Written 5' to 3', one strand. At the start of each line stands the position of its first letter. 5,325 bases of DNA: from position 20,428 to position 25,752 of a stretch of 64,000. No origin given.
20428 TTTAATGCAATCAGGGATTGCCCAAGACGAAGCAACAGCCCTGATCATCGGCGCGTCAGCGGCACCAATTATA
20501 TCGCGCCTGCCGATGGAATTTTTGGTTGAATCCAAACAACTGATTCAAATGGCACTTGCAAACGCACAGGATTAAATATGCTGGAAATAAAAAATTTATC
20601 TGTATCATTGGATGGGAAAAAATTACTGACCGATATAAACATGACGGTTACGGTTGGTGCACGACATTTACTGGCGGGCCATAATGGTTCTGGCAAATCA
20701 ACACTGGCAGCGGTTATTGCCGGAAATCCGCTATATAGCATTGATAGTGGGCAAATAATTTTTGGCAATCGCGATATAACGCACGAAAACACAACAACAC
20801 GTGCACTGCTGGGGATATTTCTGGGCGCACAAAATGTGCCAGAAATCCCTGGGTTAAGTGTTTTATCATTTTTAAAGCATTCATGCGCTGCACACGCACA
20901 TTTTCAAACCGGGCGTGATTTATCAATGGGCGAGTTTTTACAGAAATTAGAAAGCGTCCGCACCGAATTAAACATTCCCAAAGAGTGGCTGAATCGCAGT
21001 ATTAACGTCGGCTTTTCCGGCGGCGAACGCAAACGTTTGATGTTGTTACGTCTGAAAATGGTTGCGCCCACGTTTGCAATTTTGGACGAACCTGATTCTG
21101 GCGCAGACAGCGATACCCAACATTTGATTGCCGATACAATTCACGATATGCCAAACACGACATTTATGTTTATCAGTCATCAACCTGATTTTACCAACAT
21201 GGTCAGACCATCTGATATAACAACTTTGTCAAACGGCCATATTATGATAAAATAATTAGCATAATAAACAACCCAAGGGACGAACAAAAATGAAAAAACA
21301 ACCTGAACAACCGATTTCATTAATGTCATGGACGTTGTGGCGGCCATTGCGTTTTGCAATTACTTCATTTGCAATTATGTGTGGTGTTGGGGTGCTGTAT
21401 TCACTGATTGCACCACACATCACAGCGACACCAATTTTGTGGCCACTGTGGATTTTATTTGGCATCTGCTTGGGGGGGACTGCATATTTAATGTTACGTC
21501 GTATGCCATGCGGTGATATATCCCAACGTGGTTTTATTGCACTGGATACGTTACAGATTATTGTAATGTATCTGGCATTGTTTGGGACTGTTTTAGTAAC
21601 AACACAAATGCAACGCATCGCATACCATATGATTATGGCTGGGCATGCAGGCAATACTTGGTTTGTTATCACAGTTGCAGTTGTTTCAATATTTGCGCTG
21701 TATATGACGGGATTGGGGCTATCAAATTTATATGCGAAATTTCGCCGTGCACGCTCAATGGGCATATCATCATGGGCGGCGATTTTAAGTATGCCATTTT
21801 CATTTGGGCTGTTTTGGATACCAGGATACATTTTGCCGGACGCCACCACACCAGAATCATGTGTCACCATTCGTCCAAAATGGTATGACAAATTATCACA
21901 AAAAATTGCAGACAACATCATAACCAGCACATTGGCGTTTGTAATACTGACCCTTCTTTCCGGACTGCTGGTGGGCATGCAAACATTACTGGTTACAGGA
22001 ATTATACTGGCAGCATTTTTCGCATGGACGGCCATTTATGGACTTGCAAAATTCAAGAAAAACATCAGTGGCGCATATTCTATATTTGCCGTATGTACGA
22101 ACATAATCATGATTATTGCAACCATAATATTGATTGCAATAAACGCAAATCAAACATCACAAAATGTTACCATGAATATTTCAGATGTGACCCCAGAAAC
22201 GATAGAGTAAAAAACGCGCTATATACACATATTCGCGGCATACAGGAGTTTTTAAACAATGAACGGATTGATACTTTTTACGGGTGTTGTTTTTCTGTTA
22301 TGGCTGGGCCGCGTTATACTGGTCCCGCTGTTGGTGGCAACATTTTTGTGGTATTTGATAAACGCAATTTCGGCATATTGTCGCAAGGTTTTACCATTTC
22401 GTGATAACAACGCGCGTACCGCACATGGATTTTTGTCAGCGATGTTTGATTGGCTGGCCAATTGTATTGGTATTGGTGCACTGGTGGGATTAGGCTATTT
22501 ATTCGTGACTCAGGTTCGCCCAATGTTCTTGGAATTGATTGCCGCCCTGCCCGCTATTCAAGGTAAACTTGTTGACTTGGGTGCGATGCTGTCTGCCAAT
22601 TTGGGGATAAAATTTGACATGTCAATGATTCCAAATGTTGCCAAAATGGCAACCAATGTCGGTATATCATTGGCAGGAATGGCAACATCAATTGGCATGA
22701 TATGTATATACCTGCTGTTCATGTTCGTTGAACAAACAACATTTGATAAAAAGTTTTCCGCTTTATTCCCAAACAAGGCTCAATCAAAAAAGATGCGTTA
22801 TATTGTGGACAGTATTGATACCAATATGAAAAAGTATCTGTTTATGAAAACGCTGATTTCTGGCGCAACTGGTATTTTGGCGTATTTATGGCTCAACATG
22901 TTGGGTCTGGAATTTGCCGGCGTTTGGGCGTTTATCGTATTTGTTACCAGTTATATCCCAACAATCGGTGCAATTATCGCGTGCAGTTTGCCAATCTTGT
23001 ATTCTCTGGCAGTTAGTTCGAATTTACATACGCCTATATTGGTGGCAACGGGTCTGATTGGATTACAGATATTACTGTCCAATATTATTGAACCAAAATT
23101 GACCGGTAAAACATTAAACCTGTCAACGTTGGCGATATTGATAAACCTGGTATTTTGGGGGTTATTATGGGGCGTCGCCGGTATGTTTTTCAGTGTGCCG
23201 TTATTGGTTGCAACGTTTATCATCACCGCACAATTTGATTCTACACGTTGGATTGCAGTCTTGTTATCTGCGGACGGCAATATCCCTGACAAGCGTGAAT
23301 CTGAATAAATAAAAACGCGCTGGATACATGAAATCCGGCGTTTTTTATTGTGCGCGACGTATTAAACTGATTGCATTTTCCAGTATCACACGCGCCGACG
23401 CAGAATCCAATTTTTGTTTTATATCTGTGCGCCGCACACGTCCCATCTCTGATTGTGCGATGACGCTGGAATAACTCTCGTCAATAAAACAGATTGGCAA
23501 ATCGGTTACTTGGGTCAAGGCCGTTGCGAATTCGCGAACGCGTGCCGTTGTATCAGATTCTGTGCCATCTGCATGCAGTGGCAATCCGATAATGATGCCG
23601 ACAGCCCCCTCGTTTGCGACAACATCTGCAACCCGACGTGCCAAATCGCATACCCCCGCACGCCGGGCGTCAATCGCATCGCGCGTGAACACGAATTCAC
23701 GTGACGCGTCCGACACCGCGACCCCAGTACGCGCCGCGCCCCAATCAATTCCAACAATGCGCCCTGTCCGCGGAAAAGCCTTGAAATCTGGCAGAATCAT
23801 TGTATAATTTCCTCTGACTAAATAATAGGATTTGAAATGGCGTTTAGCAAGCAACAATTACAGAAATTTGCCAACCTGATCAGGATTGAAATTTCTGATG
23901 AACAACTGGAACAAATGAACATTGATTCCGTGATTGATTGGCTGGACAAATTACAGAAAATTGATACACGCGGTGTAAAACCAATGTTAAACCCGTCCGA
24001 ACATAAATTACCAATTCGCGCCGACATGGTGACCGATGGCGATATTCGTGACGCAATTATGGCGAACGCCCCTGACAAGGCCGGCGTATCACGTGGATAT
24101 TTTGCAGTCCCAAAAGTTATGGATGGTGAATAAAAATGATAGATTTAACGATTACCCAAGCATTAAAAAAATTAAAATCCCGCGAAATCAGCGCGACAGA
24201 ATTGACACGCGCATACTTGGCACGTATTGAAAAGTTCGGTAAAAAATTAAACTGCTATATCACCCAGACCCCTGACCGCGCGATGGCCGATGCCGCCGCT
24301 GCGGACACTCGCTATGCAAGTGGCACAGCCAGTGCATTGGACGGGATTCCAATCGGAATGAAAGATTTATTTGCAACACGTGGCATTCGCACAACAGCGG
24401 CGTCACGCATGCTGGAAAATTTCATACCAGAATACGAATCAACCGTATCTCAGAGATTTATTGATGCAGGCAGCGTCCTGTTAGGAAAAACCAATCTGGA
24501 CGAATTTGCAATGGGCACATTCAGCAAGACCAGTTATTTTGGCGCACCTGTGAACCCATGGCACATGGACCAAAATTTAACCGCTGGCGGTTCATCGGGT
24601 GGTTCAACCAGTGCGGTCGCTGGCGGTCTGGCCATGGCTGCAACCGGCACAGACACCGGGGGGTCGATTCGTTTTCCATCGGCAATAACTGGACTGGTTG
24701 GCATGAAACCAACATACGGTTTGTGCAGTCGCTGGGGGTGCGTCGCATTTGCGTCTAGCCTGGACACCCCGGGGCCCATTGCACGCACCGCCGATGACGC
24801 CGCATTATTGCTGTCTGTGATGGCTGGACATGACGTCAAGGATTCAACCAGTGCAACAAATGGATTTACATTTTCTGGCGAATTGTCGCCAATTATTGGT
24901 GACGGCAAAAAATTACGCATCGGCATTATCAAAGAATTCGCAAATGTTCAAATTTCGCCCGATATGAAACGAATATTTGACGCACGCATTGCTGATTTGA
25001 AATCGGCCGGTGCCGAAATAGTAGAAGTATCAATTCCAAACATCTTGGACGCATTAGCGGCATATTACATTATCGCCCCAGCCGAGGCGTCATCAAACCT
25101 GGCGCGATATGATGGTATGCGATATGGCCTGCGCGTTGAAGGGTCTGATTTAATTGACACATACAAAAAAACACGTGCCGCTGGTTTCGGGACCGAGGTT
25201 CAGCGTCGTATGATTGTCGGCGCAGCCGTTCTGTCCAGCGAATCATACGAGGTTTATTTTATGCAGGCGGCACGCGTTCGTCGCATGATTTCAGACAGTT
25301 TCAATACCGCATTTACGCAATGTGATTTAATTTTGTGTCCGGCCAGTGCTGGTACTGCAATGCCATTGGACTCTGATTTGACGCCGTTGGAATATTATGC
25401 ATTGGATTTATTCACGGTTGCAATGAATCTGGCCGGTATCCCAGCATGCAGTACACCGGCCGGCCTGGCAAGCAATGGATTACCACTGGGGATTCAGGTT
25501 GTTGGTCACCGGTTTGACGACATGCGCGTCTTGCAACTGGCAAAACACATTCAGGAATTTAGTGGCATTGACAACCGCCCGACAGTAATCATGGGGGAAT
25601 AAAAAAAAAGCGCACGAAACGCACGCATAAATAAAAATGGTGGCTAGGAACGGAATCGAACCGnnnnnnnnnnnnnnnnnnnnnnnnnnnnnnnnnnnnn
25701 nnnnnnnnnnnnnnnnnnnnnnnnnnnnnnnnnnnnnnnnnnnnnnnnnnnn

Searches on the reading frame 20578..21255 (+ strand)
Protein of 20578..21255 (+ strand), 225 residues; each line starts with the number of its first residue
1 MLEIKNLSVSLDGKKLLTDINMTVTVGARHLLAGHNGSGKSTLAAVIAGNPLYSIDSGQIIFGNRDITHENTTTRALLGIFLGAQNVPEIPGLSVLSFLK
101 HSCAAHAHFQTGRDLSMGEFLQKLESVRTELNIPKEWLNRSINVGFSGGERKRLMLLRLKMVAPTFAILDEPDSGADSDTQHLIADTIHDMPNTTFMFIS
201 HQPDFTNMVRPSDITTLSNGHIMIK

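Call 30: search_protein_families(library=pfam, proteins=[window:20578-21255:+], max_evalue=0.001)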
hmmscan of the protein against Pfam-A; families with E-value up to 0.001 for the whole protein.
window:20578-21255:+ (225 aa): 2 families
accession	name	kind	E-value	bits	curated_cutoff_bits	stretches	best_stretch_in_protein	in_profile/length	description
PF00005.33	ABC_tran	-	3.1e-20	73.6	25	1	17-173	1-136/137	ABC transporter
PF02463.25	SMC_N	-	3e-05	24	40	1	31-208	28-204/220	RecF/RecN/SMC N terminal domain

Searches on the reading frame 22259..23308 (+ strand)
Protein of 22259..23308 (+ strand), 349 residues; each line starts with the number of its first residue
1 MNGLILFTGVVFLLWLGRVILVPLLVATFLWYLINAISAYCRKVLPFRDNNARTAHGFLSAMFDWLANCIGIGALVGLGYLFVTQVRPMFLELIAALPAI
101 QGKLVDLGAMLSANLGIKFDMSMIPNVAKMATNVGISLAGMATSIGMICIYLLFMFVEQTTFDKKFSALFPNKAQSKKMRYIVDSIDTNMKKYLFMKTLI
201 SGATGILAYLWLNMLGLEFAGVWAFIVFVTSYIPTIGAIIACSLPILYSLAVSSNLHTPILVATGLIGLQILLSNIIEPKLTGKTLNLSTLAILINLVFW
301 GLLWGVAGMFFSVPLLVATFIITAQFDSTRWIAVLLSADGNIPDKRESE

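Call 30: search_protein_families(library=pfam, proteins=[window:22259-23308:+], max_evalue=0.001)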
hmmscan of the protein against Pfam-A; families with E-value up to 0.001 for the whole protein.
window:22259-23308:+ (349 aa): 1 family
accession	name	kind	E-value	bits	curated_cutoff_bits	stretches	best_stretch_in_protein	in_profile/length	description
PF01594.21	AI-2E_transport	-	1.7e-35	123.2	34.3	1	4-319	5-319/327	AI-2E family transporter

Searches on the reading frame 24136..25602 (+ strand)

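Call 30: search_protein_families(library=pfam, proteins=[window:24136-25602:+], max_evalue=0.001)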
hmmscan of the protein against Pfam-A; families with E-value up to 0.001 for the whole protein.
window:24136-25602:+ (488 aa): 1 family
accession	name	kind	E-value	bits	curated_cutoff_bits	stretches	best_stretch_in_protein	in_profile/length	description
PF01425.27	Amidase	-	3.7e-134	448.5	27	1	22-466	1-445/445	Amidase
